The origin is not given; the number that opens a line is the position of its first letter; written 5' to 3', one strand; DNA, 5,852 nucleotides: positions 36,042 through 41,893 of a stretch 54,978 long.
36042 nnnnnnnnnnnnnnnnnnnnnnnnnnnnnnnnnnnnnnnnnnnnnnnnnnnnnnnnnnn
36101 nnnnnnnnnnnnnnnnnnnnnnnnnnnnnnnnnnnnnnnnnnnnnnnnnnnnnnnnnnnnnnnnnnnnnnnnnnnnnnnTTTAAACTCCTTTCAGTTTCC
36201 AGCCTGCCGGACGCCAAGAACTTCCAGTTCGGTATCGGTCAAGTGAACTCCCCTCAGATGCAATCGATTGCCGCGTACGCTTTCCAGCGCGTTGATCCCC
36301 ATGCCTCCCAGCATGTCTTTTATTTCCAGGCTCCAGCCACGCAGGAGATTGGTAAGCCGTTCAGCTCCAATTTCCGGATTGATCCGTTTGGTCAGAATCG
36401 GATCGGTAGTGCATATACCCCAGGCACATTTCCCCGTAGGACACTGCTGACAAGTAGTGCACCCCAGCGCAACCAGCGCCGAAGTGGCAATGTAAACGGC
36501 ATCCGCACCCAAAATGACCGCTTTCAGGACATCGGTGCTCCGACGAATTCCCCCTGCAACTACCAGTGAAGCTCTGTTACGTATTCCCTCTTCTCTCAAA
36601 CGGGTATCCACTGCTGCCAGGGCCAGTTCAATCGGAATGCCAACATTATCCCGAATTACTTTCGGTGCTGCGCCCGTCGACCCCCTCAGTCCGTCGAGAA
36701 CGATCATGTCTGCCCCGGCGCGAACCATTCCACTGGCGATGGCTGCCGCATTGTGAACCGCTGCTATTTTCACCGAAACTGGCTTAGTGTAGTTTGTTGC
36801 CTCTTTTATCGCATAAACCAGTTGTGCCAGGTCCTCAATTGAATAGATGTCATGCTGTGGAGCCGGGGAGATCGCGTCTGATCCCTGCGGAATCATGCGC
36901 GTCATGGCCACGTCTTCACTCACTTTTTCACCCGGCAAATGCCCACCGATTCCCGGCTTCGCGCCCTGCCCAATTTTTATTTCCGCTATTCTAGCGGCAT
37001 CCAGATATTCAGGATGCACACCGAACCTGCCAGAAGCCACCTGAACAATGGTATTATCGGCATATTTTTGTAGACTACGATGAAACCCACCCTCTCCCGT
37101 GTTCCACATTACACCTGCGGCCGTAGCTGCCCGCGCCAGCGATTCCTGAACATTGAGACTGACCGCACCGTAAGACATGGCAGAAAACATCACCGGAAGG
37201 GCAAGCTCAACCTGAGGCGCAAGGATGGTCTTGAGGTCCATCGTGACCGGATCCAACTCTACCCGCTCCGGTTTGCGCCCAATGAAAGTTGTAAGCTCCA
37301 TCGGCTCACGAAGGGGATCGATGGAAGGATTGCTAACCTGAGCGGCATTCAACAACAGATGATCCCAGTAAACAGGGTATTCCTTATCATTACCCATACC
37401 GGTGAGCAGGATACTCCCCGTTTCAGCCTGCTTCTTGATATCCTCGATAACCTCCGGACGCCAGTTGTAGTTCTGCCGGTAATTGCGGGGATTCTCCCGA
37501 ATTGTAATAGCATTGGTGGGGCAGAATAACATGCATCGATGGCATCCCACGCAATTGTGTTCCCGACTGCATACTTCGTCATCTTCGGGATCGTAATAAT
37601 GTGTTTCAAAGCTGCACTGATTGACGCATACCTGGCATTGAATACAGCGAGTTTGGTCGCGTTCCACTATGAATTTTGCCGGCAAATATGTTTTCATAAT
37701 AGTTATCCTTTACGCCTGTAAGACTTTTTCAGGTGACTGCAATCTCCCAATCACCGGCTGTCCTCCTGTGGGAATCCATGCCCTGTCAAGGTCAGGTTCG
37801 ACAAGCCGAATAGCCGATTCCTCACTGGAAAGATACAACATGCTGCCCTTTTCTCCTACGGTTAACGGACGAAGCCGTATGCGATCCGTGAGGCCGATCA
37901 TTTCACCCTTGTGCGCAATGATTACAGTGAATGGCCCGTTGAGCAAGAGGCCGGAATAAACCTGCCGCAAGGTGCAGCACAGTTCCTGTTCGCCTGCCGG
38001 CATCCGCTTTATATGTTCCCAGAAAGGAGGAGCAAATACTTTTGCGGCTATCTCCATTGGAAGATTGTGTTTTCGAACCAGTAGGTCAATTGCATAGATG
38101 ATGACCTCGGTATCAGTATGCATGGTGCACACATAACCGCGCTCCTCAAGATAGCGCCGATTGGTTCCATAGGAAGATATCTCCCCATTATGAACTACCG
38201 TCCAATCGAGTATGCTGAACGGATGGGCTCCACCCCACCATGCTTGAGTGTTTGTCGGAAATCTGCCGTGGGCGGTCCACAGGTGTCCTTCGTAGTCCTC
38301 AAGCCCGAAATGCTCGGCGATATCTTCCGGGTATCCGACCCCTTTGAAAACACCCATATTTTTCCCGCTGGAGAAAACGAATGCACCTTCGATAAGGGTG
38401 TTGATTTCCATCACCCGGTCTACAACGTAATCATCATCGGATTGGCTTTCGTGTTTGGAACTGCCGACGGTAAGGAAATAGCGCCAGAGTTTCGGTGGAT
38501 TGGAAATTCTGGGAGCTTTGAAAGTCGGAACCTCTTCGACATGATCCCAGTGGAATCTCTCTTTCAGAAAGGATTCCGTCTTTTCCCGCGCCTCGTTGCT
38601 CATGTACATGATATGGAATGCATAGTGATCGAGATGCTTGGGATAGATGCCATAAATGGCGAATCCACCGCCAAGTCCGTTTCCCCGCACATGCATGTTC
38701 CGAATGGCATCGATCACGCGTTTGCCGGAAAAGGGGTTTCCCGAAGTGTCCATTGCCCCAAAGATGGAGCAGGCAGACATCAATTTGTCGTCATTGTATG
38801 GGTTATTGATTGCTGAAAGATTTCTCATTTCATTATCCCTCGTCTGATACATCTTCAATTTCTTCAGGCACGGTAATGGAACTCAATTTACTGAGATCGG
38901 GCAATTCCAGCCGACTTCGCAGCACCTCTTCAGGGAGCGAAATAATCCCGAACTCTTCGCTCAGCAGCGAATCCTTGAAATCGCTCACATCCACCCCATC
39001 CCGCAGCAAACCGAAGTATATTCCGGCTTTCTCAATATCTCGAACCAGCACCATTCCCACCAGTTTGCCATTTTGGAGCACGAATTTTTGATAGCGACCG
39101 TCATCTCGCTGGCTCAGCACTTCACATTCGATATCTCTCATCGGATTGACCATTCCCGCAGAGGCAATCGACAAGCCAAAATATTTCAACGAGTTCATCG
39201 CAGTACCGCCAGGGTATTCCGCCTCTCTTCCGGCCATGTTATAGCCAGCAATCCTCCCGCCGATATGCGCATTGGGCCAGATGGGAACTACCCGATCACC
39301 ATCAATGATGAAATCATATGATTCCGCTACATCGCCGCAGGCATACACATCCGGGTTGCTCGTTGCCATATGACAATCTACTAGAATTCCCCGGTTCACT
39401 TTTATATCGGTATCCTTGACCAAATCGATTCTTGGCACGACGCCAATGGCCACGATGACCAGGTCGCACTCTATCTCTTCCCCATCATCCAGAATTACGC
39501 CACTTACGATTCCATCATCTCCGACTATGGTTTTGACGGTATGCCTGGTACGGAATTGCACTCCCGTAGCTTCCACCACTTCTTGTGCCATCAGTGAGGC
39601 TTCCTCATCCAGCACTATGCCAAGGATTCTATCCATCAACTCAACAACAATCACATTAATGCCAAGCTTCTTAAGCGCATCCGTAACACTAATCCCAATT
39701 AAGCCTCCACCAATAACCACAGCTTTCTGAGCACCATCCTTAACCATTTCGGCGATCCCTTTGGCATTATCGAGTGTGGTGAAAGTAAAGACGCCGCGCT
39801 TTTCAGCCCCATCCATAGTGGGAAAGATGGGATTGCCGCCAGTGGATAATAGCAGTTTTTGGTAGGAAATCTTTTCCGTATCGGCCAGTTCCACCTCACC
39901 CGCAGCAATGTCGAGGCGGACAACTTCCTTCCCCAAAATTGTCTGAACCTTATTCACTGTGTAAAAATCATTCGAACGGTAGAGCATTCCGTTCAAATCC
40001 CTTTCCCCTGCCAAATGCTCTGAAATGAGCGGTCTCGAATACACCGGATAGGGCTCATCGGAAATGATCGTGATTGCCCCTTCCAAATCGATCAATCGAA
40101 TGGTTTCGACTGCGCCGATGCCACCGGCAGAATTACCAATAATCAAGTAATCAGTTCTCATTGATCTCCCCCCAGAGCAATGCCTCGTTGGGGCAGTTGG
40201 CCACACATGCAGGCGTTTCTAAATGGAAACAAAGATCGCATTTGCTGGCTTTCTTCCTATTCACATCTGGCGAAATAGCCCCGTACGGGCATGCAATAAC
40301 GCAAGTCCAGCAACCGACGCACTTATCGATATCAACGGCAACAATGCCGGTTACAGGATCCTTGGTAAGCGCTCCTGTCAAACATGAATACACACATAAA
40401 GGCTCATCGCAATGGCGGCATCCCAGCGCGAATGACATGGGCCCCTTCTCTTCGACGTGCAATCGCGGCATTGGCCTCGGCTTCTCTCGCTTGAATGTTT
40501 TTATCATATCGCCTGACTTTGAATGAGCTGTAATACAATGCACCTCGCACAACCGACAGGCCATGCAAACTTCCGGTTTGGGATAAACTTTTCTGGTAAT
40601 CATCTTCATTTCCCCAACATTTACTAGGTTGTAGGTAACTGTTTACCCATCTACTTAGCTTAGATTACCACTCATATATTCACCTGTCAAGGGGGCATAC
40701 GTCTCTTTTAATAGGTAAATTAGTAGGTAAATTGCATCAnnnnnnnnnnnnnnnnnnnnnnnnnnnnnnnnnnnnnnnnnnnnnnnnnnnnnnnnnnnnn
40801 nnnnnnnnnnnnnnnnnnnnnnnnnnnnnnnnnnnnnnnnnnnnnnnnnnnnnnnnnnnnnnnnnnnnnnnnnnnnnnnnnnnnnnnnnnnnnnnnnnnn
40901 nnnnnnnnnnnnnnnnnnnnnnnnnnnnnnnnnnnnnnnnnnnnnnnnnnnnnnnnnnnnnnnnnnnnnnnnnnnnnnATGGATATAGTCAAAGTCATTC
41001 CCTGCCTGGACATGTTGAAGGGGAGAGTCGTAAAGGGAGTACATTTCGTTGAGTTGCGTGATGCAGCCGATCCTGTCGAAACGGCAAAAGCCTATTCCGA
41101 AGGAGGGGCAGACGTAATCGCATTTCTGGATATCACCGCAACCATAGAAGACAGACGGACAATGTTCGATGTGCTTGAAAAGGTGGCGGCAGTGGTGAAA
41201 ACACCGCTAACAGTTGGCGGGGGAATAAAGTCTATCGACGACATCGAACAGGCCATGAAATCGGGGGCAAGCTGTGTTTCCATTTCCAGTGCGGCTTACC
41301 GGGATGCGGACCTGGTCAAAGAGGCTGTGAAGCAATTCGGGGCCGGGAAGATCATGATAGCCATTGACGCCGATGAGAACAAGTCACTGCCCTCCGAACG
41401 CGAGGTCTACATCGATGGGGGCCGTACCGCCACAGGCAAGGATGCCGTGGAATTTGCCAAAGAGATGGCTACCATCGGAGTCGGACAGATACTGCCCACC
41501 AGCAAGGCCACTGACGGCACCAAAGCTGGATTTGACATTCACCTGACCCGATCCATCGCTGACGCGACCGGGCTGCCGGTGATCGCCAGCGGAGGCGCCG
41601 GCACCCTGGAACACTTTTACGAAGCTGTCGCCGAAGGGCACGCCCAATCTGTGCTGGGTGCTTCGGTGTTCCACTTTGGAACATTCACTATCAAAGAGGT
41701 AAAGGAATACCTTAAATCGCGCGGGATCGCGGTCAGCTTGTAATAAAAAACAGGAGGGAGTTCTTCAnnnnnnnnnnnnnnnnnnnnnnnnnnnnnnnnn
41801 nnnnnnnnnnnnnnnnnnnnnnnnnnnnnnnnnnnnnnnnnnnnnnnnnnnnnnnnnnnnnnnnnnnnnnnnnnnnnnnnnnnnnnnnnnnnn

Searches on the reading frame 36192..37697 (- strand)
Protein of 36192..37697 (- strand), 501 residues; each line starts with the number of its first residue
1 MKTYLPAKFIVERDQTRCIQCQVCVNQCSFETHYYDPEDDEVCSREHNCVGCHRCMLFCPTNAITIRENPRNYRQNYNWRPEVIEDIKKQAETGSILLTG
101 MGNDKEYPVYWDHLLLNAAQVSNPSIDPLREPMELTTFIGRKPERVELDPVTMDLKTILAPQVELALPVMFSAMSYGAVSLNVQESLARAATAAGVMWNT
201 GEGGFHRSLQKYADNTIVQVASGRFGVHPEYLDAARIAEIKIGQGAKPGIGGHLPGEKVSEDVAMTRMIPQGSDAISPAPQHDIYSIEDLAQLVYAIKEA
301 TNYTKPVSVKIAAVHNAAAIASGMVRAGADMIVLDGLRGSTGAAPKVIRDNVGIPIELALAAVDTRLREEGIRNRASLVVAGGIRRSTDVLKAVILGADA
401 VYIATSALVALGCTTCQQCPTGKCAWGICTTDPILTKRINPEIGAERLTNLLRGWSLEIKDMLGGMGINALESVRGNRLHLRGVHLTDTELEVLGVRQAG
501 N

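Call 88: search_protein_families(library=pfam, proteins=[window:36192-37697:-], max_evalue=0.00001)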
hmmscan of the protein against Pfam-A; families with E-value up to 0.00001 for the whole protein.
window:36192-37697:- (501 aa): 4 families
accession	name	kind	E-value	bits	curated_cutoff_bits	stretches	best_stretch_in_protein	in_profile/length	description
PF01645.23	Glu_synthase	-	1.3e-133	446.2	20.4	1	106-469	2-369/369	Conserved region in glutamate synthase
PF04898.20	Glu_syn_central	-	2e-14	54.1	22.8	1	312-477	133-268/277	Glutamate synthase central domain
PF01070.24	FMN_dh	-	1.5e-07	31.2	24.9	1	372-413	270-311/350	FMN-dependent dehydrogenase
PF13484.11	Fer4_16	-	3.2e-06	28.2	30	0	48-88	1-41/66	4Fe-4S double cluster binding domain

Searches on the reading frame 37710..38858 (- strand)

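Call 88: search_protein_families(library=pfam, proteins=[window:37710-38858:-], max_evalue=0.00001)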
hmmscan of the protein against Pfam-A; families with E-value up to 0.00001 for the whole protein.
window:37710-38858:- (382 aa): 3 families
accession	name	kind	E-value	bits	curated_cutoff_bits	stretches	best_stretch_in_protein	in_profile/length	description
PF13522.11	GATase_6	-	3.2e-10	40.6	27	1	193-259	12-79/130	Glutamine amidotransferase domain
PF00310.26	GATase_2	-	9.2e-10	38.3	19.9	1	120-245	124-253/420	Glutamine amidotransferases class-II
PF13537.11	GATase_7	-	2.2e-09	37.8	25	0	212-258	14-63/123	Glutamine amidotransferase domain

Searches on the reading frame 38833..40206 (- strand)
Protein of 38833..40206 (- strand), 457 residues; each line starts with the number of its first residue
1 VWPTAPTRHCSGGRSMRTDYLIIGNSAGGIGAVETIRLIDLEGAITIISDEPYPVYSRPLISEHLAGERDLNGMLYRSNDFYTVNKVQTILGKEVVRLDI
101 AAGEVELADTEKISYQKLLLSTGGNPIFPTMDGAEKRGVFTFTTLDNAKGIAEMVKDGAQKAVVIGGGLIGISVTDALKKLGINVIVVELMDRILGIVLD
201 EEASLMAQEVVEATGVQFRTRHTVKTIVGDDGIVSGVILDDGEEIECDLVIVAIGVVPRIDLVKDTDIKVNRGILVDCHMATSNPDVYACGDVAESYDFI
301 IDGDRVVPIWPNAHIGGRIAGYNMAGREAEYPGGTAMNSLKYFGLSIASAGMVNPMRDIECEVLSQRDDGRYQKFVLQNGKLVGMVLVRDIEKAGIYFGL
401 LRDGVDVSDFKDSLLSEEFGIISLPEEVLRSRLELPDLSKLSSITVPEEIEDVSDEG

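Call 88: search_protein_families(library=pfam, proteins=[window:38833-40206:-], max_evalue=0.00001)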
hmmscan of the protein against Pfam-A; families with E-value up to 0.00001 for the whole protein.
window:38833-40206:- (457 aa): 4 families
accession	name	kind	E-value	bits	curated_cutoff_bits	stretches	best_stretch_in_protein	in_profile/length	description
PF07992.20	Pyr_redox_2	-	3.1e-60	204.5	26.1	1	19-314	2-288/291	Pyridine nucleotide-disulphide oxidoreductase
PF00070.33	Pyr_redox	-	4e-15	56.5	22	1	161-241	1-81/82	Pyridine nucleotide-disulphide oxidoreductase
PF18267.7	Rubredoxin_C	-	9e-12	45.2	25.9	1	337-400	2-65/70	Rubredoxin NAD+ reductase C-terminal domain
PF01266.30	DAO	-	4.7e-06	26.8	27.9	0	210-258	158-206/353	FAD dependent oxidoreductase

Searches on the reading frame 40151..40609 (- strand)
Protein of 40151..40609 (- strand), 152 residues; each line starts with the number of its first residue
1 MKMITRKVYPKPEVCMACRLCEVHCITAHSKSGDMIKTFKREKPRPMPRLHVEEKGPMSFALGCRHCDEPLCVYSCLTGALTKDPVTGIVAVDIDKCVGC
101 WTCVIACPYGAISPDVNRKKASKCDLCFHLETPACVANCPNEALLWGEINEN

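Call 88: search_protein_families(library=pfam, proteins=[window:40151-40609:-], max_evalue=0.00001)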
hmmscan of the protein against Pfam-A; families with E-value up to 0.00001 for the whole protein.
window:40151-40609:- (152 aa): 6 families
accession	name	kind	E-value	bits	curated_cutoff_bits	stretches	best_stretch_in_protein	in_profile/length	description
PF13247.11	Fer4_11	-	1.4e-19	70.6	26.2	1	60-148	6-99/100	4Fe-4S dicluster domain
PF12838.12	Fer4_7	-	2e-12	47.8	27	1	64-111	2-52/52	4Fe-4S dicluster domain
PF13187.11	Fer4_9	-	2.1e-09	37.7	27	1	64-112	2-52/52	4Fe-4S dicluster domain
PF13237.11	Fer4_10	-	5.5e-08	33.1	25.5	0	92-140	4-53/53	4Fe-4S dicluster domain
PF00037.32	Fer4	-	5.5e-08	32.8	21.1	1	91-113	2-24/24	4Fe-4S binding domain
PF12837.12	Fer4_6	-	1.7e-07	31.3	25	1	89-112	1-24/24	4Fe-4S binding domain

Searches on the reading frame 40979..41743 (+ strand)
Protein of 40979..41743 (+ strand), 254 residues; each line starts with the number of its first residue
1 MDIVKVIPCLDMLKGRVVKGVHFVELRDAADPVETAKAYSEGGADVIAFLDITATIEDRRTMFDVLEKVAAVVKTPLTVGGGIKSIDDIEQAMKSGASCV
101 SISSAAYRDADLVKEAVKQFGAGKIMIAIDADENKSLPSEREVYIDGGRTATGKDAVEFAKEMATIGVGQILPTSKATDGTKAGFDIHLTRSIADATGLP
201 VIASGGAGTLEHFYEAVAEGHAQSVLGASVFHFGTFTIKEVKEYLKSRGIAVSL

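Call 88: search_protein_families(library=pfam, proteins=[window:40979-41743:+], max_evalue=0.00001)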
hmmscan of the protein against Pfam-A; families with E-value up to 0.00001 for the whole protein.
window:40979-41743:+ (254 aa): 3 families
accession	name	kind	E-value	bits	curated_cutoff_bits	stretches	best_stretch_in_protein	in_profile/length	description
PF00977.27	His_biosynth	-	7.8e-70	235.3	23.6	1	5-237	1-228/228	Histidine biosynthesis protein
PF02581.23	TMP-TENI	-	8e-07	29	27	0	34-105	106-179/180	Thiamine monophosphate synthase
PF03060.21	NMO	-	6.9e-06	26.1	28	0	53-105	173-224/331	Nitronate monooxygenase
